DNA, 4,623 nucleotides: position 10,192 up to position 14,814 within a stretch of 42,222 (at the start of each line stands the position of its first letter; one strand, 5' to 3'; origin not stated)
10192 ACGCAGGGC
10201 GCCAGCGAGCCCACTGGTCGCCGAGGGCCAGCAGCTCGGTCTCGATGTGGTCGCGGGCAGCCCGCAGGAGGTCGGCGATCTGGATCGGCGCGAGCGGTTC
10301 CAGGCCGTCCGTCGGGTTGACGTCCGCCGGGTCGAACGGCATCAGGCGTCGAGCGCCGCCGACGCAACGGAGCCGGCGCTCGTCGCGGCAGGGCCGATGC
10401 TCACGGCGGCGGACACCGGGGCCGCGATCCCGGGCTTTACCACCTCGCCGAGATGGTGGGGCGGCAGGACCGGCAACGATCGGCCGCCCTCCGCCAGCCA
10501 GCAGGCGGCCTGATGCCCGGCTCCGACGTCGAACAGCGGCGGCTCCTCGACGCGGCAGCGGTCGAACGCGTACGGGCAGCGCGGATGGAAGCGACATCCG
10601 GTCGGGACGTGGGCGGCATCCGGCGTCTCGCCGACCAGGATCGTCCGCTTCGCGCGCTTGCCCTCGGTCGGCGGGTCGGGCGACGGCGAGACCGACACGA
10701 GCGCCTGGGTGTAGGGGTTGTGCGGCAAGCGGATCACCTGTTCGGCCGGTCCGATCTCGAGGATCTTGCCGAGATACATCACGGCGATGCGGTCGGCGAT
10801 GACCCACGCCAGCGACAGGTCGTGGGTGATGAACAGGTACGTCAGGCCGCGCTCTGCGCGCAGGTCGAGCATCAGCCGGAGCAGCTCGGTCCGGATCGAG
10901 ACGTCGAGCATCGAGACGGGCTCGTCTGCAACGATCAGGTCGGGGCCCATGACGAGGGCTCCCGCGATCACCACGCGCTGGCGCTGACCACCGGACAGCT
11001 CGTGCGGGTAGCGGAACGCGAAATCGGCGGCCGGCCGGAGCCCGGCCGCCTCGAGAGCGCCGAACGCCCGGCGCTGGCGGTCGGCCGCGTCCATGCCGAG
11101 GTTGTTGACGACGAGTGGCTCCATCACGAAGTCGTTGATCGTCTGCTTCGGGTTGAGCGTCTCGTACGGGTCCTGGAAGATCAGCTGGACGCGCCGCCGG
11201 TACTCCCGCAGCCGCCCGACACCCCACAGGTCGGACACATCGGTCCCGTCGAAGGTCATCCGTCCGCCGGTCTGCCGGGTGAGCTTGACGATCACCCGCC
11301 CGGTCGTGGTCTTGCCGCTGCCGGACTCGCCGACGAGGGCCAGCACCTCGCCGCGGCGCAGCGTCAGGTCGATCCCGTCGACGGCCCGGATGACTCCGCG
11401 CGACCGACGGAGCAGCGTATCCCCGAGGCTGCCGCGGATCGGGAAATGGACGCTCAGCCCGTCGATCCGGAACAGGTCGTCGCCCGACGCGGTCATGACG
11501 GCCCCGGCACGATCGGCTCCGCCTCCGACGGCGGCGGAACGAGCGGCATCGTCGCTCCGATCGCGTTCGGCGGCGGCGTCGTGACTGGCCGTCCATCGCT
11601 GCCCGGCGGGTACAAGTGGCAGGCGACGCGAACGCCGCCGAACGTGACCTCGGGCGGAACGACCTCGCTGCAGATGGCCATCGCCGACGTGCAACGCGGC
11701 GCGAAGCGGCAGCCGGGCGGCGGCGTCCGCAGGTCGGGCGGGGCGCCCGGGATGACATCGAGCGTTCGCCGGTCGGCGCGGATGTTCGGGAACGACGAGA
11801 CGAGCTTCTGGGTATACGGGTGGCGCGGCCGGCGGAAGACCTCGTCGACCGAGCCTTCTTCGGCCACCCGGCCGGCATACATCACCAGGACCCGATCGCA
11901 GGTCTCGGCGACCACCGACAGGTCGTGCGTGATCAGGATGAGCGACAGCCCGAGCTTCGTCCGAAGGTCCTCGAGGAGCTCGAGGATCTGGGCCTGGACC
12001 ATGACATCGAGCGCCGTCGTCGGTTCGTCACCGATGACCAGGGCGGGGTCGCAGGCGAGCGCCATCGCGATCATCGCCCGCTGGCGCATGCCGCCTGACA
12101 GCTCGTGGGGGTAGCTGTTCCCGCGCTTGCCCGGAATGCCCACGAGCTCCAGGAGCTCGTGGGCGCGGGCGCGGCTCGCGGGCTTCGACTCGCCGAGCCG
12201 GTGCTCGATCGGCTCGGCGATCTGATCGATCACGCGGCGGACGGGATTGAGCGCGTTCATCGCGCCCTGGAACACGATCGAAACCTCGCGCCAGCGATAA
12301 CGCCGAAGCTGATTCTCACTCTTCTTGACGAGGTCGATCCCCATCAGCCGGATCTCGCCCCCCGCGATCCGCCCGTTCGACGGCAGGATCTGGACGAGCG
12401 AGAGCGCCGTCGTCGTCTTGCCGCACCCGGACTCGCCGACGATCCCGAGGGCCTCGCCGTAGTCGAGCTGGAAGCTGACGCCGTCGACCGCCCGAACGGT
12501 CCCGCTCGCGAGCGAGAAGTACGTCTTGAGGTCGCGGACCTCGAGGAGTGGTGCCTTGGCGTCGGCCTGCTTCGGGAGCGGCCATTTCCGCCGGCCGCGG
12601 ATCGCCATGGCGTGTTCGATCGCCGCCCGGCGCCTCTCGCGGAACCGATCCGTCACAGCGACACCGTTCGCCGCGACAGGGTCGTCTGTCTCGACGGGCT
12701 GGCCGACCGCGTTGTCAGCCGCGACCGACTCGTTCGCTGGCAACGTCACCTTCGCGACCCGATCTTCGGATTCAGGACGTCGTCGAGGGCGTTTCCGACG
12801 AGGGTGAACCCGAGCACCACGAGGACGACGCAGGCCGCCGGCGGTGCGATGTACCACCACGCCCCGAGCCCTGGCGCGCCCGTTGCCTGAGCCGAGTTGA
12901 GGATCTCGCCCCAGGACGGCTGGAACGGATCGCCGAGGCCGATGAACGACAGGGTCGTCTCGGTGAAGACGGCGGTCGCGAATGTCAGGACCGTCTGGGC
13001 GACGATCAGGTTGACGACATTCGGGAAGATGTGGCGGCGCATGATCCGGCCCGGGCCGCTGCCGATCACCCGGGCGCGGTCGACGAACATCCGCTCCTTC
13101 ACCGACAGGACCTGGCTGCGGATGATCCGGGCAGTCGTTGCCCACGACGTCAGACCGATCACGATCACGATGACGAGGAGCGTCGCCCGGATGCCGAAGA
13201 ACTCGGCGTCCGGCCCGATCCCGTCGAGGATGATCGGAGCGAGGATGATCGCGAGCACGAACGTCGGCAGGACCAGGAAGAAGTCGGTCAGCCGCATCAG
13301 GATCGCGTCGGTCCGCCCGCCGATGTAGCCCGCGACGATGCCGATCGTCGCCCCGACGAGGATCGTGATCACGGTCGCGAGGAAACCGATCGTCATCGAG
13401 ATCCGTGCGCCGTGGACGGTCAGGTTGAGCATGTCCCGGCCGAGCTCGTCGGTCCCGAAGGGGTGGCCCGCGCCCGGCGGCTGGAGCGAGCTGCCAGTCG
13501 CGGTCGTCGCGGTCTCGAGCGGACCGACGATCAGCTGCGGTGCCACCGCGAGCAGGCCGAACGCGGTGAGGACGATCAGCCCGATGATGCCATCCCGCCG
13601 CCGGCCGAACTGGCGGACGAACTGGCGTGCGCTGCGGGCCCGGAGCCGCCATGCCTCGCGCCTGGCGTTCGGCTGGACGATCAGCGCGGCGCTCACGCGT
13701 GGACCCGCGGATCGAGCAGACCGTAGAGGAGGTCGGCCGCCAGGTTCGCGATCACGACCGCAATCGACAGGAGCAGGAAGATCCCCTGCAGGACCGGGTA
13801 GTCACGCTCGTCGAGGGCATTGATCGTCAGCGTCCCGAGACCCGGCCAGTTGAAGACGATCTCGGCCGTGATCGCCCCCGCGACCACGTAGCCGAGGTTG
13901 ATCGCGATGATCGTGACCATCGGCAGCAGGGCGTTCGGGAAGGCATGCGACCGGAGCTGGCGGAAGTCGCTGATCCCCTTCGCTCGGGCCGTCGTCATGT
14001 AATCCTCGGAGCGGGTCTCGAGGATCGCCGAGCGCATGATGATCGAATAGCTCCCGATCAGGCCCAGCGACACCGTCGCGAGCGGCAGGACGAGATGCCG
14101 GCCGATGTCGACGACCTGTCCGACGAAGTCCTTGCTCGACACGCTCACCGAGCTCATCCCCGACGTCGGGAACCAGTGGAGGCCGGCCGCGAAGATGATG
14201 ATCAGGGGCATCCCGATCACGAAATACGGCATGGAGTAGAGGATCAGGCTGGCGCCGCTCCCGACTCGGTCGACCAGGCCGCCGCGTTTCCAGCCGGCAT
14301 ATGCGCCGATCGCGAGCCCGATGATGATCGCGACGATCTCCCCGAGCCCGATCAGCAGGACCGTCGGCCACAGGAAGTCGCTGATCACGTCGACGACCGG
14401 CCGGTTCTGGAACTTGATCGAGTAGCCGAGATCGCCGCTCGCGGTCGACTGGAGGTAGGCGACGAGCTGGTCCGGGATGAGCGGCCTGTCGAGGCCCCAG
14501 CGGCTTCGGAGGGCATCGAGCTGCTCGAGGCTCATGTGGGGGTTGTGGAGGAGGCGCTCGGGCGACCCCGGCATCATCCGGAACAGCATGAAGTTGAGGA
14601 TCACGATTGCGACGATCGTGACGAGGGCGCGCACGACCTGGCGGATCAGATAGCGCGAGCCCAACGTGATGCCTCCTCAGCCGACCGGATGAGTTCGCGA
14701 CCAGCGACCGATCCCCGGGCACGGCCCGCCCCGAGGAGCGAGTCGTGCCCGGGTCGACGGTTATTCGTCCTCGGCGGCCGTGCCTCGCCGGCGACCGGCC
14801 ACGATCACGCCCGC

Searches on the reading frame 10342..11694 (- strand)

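Call 85: search_protein_families(library=pfam, proteins=[window:10342-11694:-], max_evalue=0.0001)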
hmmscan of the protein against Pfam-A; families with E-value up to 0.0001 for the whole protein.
window:10342-11694:- (450 aa): 2 families
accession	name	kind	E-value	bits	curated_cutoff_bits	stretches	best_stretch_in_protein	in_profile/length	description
PF00005.33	ABC_tran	-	2.9e-30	106.1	25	1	106-260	2-136/137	ABC transporter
PF08352.17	oligo_HPY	-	6.2e-17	62.2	27.1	1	313-380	2-65/65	Oligopeptide/dipeptide transporter, C-terminal region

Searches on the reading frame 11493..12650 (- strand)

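Call 85: search_protein_families(library=pfam, proteins=[window:11493-12650:-], max_evalue=0.0001)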
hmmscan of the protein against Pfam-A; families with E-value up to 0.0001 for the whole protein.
window:11493-12650:- (385 aa): 3 families
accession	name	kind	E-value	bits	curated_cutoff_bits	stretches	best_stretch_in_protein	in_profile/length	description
PF00005.33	ABC_tran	-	4.5e-25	89.3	25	1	56-212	2-137/137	ABC transporter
PF08352.17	oligo_HPY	-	4.5e-22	78.7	27.1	1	264-327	2-65/65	Oligopeptide/dipeptide transporter, C-terminal region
PF13304.12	AAA_21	-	2.3e-06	28.3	27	1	174-247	228-303/304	AAA domain, putative AbiEii toxin, Type IV TA system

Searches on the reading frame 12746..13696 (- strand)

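Call 85: search_protein_families(library=pfam, proteins=[window:12746-13696:-], max_evalue=0.0001)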
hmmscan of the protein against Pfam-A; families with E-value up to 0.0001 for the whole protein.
window:12746-13696:- (316 aa): 1 family
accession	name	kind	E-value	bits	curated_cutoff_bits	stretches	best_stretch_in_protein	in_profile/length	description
PF00528.27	BPD_transp_1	-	9.4e-30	104.1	26.4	1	115-312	1-182/184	Binding-protein-dependent transport system inner membrane component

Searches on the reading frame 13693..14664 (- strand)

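Call 85: search_protein_families(library=pfam, proteins=[window:13693-14664:-], max_evalue=0.0001)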
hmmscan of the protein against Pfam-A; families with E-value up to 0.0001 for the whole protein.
window:13693-14664:- (323 aa): 2 families
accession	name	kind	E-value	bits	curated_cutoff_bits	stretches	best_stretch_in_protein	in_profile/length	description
PF00528.27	BPD_transp_1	-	5.1e-43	147.4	26.4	1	116-321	1-182/184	Binding-protein-dependent transport system inner membrane component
PF19300.4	BPD_transp_1_N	-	4.1e-08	33.8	23.8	1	4-77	3-75/114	Binding-prot-dependent transport system membrane comp, N-term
